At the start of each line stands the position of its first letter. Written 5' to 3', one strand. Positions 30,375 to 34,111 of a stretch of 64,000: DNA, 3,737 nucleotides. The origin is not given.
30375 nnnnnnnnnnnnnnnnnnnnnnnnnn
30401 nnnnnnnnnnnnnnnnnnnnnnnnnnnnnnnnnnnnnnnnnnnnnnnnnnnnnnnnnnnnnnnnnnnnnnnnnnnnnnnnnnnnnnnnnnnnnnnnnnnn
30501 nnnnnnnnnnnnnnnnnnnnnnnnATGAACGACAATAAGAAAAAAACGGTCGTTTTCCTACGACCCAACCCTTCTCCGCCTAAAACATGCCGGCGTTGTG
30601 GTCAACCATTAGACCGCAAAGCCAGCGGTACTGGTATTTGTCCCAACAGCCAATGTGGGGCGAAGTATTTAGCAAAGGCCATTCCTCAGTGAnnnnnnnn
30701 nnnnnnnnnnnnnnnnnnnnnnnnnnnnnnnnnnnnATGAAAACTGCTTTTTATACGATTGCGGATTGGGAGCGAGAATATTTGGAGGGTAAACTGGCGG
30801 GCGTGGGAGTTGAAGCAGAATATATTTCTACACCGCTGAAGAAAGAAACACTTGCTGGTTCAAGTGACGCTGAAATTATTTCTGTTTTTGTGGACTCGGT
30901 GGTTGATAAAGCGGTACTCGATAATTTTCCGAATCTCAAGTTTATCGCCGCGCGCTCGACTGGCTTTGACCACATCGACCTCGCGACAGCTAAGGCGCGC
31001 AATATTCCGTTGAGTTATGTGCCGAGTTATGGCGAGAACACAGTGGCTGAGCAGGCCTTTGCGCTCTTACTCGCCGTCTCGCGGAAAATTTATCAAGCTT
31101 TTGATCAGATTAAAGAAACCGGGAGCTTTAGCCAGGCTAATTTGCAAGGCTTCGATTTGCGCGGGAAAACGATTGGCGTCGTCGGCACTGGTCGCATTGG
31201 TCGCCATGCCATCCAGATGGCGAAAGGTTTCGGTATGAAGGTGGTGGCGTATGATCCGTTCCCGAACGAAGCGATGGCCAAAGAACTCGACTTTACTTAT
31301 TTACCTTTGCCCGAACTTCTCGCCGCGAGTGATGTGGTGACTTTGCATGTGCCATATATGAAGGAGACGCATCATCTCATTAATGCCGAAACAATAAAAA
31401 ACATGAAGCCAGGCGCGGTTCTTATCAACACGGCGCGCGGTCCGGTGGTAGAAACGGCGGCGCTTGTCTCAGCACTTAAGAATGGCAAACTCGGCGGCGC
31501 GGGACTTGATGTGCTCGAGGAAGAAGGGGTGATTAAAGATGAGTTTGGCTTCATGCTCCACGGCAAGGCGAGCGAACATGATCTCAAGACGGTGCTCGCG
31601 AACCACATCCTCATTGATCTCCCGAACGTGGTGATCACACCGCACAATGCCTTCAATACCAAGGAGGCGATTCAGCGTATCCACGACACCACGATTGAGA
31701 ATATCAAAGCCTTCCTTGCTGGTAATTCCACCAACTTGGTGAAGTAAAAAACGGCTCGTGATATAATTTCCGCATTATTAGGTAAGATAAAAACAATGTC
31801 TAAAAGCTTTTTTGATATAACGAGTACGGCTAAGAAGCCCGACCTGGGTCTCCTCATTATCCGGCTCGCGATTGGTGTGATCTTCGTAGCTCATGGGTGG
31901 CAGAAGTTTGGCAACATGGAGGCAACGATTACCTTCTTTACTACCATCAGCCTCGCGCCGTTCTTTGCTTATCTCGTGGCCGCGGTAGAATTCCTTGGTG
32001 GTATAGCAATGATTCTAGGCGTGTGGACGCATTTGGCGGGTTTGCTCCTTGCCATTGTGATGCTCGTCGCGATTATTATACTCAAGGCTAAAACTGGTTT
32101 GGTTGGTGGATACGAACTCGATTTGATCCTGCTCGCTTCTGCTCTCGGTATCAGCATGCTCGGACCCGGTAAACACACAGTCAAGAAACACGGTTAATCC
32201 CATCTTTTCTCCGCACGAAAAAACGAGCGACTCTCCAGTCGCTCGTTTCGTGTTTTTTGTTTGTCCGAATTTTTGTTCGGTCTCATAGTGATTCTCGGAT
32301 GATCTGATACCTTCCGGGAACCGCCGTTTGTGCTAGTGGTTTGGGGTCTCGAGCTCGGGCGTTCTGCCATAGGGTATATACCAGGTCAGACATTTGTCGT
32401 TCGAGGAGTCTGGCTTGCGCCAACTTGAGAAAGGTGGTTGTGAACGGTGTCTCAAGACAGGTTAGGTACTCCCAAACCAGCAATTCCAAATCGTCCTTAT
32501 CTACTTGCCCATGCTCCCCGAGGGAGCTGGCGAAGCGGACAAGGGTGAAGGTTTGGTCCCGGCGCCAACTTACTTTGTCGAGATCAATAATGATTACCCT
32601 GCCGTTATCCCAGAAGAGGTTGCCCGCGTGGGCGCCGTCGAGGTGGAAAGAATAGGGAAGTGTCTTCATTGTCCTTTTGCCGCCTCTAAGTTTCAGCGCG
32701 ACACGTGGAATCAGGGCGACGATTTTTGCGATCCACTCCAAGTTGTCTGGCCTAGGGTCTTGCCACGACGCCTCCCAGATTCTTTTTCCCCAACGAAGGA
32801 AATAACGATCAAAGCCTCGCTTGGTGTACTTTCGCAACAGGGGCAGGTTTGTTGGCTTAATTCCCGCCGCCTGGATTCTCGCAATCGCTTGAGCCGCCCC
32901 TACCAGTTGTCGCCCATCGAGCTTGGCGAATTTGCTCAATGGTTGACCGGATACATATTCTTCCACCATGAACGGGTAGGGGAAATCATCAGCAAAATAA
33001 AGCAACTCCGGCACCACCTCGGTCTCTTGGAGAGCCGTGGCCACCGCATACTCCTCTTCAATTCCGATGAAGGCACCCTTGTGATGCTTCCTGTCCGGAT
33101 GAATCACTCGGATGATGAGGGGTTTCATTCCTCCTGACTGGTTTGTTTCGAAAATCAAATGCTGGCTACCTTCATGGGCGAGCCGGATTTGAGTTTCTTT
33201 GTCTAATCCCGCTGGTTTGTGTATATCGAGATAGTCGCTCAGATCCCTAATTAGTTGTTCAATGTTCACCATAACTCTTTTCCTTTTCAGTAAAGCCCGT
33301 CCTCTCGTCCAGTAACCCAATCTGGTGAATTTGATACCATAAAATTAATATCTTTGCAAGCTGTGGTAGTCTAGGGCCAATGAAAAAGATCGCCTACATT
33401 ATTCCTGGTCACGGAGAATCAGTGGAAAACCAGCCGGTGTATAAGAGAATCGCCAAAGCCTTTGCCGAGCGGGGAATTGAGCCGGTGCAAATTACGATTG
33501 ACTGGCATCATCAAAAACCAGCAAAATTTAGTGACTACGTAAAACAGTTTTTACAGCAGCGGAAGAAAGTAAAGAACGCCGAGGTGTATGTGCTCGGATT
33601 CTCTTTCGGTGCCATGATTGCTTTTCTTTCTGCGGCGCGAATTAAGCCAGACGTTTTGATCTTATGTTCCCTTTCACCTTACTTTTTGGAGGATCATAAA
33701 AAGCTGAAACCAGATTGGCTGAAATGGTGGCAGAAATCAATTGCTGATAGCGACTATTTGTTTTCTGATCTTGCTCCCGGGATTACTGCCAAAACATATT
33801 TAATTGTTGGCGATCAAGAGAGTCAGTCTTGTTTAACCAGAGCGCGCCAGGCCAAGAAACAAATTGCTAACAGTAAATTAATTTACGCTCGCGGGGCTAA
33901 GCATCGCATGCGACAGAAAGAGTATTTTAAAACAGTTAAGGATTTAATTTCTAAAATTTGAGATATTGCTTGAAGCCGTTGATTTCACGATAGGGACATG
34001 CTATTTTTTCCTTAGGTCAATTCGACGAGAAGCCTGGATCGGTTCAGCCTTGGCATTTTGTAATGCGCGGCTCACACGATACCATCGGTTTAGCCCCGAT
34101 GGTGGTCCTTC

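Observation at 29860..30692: Codon-atypical NDK-like gene (TTG start) plus Zn-ribbon micro-protein between two DoxX paralogs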

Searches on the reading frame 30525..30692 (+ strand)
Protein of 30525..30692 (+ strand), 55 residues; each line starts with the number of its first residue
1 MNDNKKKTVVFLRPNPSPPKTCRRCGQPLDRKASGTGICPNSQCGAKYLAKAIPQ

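Call 3: search_protein_families(library=pfam, proteins=[window:30525-30692:+], max_evalue=0.1)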
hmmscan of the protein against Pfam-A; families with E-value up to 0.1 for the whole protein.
window:30525-30692:+ (55 aa): 6 families
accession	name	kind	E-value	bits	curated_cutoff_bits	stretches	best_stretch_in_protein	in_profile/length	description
PF19474.4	DUF6011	-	0.0042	17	26.6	1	18-34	7-23/37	Family of unknown function (DUF6011)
PF06827.20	zf-FPG_IleRS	-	0.015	15.6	21.3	1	21-41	3-26/30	Zinc finger found in FPG and IleRS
PF12773.13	DZR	-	0.021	15.4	27.3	1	13-47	6-33/45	Double zinc ribbon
PF16919.11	PknG_rubred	-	0.03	14.7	28.5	1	19-48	36-68/74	Protein kinase G rubredoxin domain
PF13240.11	Zn_Ribbon_1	-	0.039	14.2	25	0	20-29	14-23/23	zinc-ribbon domain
PF14149.11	YhfH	-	0.047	14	27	1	18-33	12-27/37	YhfH-like protein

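Call 4: search_protein_families(library=ncbifam, proteins=[window:30525-30692:+], max_evalue=0.1)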
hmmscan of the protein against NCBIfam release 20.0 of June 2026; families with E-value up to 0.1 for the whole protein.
window:30525-30692:+ (55 aa): 2 families
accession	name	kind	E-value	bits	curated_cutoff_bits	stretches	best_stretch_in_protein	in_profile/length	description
NF001605.0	PRK00398.1-2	equivalog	0.00014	21.7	63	1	22-55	4-35/43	DNA-directed RNA polymerase subunit P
TIGR00575.1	dnlj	equivalog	0.082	11.3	444.45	1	18-49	391-423/652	NAD-dependent DNA ligase LigA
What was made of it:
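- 30525..30692 (+): Orphan 55-aa ORF with four Cys (CxxC-x14-CxxxxC), preceded by AAGGAGG at 30512-30518. It is adjacent to the NDK-like gene but is not a demonstrated partner. Only sub-threshold Zn-ribbon Pfam/NCBIfam hits (calls 3, 4).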

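Call 32: search_protein_families(library=padloc, proteins=[window:30525-30692:+], max_evalue=0.01)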
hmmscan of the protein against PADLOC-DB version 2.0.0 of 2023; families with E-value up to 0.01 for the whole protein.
window:30525-30692:+ (55 aa): 0 families

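Call 36: find_homologous_proteins(query=window:30525-30692:+, max_evalue=10)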
Query window:30525-30692:+ (55 aa): 1 proteins with E <= 10 among 1 candidates.
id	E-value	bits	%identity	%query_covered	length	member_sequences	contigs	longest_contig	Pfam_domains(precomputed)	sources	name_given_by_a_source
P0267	7.5e-31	122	100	100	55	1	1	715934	-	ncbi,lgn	-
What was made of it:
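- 30525..30692 (+): No homologue (call 36).
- On Zinc-ribbon protein (the 55-aa ORF): There is no homologue (call 36).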

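Call 72: search_dna_similar(query=window:30525-30692:+, collection=phages, mode=protein, max_evalue=1, max_rows=5)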
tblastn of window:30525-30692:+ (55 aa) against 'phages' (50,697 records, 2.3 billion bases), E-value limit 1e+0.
No match.

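Call 82: predict_structure(protein=window:30525-30692:+)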
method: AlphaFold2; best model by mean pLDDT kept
length: 55 residues; sequences in the alignment: 1
mean_pLDDT: 63.9   pTM: 0.33
mean pLDDT of the five models: 63.9, 61.0, 56.2, 55.1, 53.9
residues with pLDDT >= 90: 0; 70-90: 11; 50-70: 43; < 50: 1
segments of 3 or more residues with pLDDT < 50: none
pLDDT, mean of each block of 10 residues (from residue 1): 64 59 72 66 62 55
secondary structure, 60 per line:
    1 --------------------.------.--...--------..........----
elements in order: H42-51
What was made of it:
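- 30525..30692 (+): Single-sequence AF2 pLDDT 64 (call 82).
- On Zinc-ribbon protein (the 55-aa ORF): AF2 pLDDT is 64 (call 82).
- Tried and rejected: The single-sequence AF2 model of the small ORF was uninformative (call 82).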

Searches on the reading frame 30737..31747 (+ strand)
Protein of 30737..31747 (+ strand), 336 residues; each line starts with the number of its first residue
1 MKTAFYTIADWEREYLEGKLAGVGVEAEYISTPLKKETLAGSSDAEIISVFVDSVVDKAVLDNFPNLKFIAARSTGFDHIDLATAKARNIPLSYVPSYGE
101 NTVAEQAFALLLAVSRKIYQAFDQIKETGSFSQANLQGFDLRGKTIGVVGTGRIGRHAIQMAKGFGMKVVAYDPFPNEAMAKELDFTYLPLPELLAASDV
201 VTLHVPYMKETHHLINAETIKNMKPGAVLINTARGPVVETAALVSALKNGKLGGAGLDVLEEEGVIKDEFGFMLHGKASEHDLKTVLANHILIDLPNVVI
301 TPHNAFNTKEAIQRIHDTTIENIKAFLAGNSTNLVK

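Call 3: search_protein_families(library=pfam, proteins=[window:30737-31747:+], max_evalue=0.1)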
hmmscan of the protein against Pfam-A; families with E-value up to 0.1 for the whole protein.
window:30737-31747:+ (336 aa): 12 families
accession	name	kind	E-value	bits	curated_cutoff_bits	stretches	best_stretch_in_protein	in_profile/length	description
PF02826.25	2-Hacid_dh_C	-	1.1e-59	201.2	25.1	1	108-305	1-178/178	D-isomer specific 2-hydroxyacid dehydrogenase, NAD binding domain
PF00389.36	2-Hacid_dh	-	4.9e-28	97.9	24.6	1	15-334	14-132/134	D-isomer specific 2-hydroxyacid dehydrogenase, catalytic domain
PF01262.27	AlaDh_PNT_C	-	2.1e-07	31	23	1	146-239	31-137/214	Alanine dehydrogenase/PNT, C-terminal domain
PF03446.21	NAD_binding_2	-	4.4e-06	27.2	21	1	145-249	1-109/161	NAD binding domain of 6-phosphogluconate dehydrogenase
PF22660.2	RS_preATP-grasp-like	-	0.00019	22.2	27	1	144-185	2-42/98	Ribonucleotide synthetase preATP-grasp domain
PF07991.19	KARI_N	-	0.00025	21.1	20.6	1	141-230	2-92/165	Acetohydroxy acid isomeroreductase, NADPH-binding domain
PF00107.32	ADH_zinc_N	-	0.001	19.4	31.8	1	154-190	2-39/129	Zinc-binding dehydrogenase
PF00670.27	AdoHcyase_NAD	-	0.025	15.1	27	1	141-232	21-109/162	S-adenosyl-L-homocysteine hydrolase, NAD binding domain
PF13241.12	NAD_binding_7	-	0.026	15.5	22.1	1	139-210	3-74/104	Putative NAD(P)-binding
PF03720.21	UDPG_MGDP_dh_C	-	0.073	13.9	30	0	159-230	23-95/103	UDP-glucose/GDP-mannose dehydrogenase family, UDP binding domain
PF00208.27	ELFV_dehydrog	-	0.074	13.2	23.4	0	137-171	26-60/241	Glutamate/Leucine/Phenylalanine/Valine dehydrogenase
PF03807.23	F420_oxidored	-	0.083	13.9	21.6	0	145-233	1-92/94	NADP oxidoreductase coenzyme F420-dependent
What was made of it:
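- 30725..31747 (+): Downstream neighbour, a D-isomer-specific 2-hydroxyacid dehydrogenase (340 aa). Context only. Pfam 2-Hacid_dh_C 201 bits (call 3).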

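Call 4: search_protein_families(library=ncbifam, proteins=[window:30737-31747:+], max_evalue=0.1)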
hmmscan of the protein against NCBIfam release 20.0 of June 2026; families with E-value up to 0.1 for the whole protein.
window:30737-31747:+ (336 aa): 37 families (the best 25 are shown)
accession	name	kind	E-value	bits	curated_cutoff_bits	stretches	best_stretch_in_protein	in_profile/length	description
NF009714.1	PRK13243.1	equivalog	2.7e-64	217.6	455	2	36-269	37-276/332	glyoxylate reductase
TIGR01327.1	PGDH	equivalog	2.5e-63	214.6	454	1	24-332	20-306/525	phosphoglycerate dehydrogenase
NF000492.1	vanH_gen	exception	3.5e-62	210.3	540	1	23-326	21-310/312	D-lactate dehydrogenase VanH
NF005069.0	PRK06487.1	equivalog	4.9e-59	200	448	2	50-264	53-267/320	2-hydroxyacid dehydrogenase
NF006374.0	PRK08605.1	subfamily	6.8e-55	186.4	356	1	4-321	5-316/332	D-lactate dehydrogenase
NF000371.1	vanH_Agroup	exception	1.3e-54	185.6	700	1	46-326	49-315/322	VanH-A/VanH-Pt family D-lactate dehydrogenase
NF006263.0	PRK08410.1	equivalog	2.6e-53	181.4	389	1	26-329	25-309/311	D-2-hydroxyacid dehydrogenase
NF005387.0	PRK06932.1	equivalog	7.3e-53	179.6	492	1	29-328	30-311/314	2-hydroxyacid dehydrogenase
NF000151.1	vanH-Ac1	exception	3.9e-52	177.7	750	1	29-329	63-350/351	D-lactate dehydrogenase VanH-Ac1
NF000112.1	vanH-Amyco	exception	1.5e-50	172.4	625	1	24-324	51-337/348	VanH-AOV family D-lactate dehydrogenase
NF008759.0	PRK11790.1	equivalog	8.8e-49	166.3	404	1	26-332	35-322/410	phosphoglycerate dehydrogenase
NF000004.1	vanH-D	exception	3.3e-46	157.9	550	1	66-326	72-316/323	D-lactate dehydrogenase VanH-D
NF009127.0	PRK12480.1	equivalog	4.2e-46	157.5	579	1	66-320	69-313/330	D-lactate dehydrogenase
NF000128.1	vanH-Sc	exception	4.4e-46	157.5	650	1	23-325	41-329/337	D-lactate dehydrogenase VanH-Sc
NF011938.0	PRK15409.1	equivalog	9.8e-46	156.2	492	1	53-268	53-271/324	glyoxylate/hydroxypyruvate reductase GhrB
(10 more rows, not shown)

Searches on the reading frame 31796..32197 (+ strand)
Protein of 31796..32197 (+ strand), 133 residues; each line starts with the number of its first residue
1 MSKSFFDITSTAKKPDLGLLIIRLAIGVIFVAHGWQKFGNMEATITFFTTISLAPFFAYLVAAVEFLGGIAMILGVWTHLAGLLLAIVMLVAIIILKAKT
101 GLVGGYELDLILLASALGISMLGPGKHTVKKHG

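Call 3: search_protein_families(library=pfam, proteins=[window:31796-32197:+], max_evalue=0.1)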
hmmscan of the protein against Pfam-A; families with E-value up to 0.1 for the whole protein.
window:31796-32197:+ (133 aa): 4 families
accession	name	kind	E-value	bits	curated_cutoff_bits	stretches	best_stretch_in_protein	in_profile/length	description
PF07681.17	DoxX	-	1.9e-20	73.7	23.6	1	18-96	1-83/85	DoxX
PF07291.16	MauE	-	1.1e-06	29.5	27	1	19-95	5-85/128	Methylamine utilisation protein MauE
PF04224.18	DUF417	-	0.0048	16.9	27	1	11-60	7-55/175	Protein of unknown function, DUF417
PF13564.11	DoxX_2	-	0.03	14.9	26.3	1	24-95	4-80/103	DoxX-like family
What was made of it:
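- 31796..32197 (+): DoxX2 (133 aa). Context only. Pfam DoxX 74 bits (call 3).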

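Call 4: search_protein_families(library=ncbifam, proteins=[window:31796-32197:+], max_evalue=0.1)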
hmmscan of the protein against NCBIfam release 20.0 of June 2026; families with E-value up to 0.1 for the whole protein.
window:31796-32197:+ (133 aa): 3 families
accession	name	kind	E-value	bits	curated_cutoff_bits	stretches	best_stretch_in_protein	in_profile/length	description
NF050144.1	matur_HvfX_fam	equivalog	1.2e-09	38.6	80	1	17-101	2-92/165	HvfX family Cu-binding RiPP maturation protein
NF040476.1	chlor_memb_RclC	equivalog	0.0054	16.6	275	1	10-60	10-59/190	reactive chlorine resistance membrane protein RclC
NF008406.0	PRK11212.1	equivalog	0.007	15.9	252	1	20-62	80-122/221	7-cyano-7-deazaguanine/7-aminomethyl-7-deazaguanine transporter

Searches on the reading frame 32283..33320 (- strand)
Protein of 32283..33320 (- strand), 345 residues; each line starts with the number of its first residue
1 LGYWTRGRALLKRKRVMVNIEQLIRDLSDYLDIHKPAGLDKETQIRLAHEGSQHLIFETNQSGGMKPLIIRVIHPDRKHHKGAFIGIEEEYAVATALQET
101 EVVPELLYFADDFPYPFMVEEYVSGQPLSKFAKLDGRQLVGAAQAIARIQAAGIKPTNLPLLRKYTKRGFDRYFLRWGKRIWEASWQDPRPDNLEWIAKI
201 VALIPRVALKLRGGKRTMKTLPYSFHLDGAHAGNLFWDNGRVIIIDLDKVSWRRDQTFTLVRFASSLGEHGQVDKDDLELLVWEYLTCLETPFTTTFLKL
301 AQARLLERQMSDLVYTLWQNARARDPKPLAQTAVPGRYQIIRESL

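Call 3: search_protein_families(library=pfam, proteins=[window:32283-33320:-], max_evalue=0.1)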
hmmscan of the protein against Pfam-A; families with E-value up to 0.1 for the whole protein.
window:32283-33320:- (345 aa): 0 families

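Call 77: search_solved_structures(query=window:32283-33320:-, max_evalue=1)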
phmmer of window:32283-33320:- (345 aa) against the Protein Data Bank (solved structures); distinct sequences matched with E-value up to 1: 2.
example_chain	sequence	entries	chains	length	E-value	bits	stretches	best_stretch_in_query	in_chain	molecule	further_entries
2haz_A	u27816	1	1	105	0.71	11.9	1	176-212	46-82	Neural cell adhesion molecule 1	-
2e3v_A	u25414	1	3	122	0.97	11.5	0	177-212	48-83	Neural cell adhesion molecule 1, 140 kDa isoform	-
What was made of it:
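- Tried and rejected: The PDB sequence search for orf345 found nothing (call 77).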

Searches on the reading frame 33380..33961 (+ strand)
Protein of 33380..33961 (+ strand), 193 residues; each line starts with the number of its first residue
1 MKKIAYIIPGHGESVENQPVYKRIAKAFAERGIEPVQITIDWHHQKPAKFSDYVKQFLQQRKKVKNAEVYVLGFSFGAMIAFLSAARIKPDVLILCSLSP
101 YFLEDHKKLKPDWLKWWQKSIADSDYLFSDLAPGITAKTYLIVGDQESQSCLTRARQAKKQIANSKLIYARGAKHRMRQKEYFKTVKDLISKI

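Call 3: search_protein_families(library=pfam, proteins=[window:33380-33961:+], max_evalue=0.1)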
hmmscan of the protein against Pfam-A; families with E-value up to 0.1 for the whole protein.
window:33380-33961:+ (193 aa): 12 families
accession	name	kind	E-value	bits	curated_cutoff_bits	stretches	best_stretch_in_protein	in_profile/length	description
PF12146.15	Hydrolase_4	-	2.6e-07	30.6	27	1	45-177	53-172/239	Serine aminopeptidase, S33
PF00561.26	Abhydrolase_1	-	6.3e-06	26.5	25.8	1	49-119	51-119/245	alpha/beta hydrolase fold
PF12697.13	Abhydrolase_6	-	0.0017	19.5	26.3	1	9-123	36-114/217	Alpha/beta hydrolase family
PF06057.17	VirJ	-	0.0028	18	22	1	22-81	18-81/191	Bacterial virulence protein (VirJ)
PF08840.17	BAAT_C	-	0.0063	17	20.9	1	56-99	11-53/210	BAAT / Acyl-CoA thioester hydrolase C terminal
PF01764.32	Lipase_3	-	0.0092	16.3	22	1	48-89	47-85/140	Lipase (class 3)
PF00975.26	Thioesterase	-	0.011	16.4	26.4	1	21-88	16-87/226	Thioesterase domain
PF24322.2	Tle3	-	0.022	14.7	27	1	61-107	176-227/321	T6SS Tle3 phospholipase effector domain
PF01738.24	DLH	-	0.028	14.5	21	1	56-88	86-118/217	Dienelactone hydrolase family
PF02230.22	Abhydrolase_2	-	0.045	14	23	1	49-86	89-124/217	Phospholipase/Carboxylesterase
PF00756.26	Esterase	-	0.075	13.2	22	1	54-148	102-195/251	Putative esterase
PF04079.22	SMC_ScpB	-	0.078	13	27.4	0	20-72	33-89/160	Segregation and condensation complex subunit ScpB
